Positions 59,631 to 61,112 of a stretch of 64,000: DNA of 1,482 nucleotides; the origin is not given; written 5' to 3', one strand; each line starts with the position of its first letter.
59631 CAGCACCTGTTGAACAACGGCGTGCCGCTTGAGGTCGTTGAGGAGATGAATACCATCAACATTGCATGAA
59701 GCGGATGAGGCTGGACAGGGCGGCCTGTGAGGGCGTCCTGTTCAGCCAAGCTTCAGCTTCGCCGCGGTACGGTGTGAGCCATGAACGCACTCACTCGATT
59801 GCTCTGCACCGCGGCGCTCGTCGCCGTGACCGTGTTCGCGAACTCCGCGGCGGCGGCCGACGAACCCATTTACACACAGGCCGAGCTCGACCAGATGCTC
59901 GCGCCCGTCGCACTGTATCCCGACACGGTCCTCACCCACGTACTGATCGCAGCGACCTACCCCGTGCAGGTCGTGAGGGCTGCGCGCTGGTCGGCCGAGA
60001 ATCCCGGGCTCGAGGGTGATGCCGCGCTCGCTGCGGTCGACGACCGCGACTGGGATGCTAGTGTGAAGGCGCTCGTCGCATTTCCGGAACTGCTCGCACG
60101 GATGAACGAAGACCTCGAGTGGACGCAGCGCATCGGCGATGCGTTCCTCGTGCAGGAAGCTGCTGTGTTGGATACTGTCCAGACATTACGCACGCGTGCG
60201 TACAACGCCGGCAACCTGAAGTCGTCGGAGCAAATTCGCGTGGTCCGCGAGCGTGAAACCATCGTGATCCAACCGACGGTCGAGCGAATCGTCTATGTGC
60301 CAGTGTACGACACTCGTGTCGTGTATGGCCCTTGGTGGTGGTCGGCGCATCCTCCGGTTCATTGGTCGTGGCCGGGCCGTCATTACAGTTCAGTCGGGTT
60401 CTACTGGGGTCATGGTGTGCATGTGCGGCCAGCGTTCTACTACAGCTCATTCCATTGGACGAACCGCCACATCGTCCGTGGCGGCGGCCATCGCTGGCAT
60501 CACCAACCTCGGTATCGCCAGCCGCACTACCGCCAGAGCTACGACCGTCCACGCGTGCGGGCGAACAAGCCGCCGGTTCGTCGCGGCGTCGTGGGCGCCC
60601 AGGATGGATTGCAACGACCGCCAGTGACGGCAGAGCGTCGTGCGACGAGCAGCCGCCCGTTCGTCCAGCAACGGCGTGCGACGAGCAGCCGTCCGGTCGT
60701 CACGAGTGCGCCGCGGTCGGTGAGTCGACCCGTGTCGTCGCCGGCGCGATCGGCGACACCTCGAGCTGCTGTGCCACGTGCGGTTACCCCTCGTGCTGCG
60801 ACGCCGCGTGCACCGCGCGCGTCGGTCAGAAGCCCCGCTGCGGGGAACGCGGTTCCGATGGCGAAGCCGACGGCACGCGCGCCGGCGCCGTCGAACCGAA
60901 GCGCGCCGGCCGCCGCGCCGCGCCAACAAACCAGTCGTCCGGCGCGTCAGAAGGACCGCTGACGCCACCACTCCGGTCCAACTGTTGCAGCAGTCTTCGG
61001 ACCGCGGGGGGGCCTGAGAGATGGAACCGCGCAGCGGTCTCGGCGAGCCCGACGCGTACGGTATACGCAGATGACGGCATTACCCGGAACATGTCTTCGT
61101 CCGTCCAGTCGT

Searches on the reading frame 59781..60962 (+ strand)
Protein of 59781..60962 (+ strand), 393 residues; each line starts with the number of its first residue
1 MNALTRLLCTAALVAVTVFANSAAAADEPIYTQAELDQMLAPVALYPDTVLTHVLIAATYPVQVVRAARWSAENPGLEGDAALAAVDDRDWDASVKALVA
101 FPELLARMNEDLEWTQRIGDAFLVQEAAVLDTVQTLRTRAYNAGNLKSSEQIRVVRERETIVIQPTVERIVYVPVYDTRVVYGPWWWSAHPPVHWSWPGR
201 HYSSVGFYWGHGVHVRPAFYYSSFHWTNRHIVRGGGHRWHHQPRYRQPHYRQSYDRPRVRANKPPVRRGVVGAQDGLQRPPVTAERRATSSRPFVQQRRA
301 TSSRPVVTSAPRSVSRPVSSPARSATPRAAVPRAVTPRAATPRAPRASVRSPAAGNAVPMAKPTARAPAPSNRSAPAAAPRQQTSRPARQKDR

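Call 52: search_protein_families(library=pfam, proteins=[window:59781-60962:+], max_evalue=0.00001)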
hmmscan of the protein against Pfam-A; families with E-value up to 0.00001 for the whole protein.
window:59781-60962:+ (393 aa): 1 family
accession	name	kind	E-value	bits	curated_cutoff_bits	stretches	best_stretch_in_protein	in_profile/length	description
PF11737.13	DUF3300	-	4.6e-88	295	25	1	33-233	2-202/227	Protein of unknown function (DUF3300)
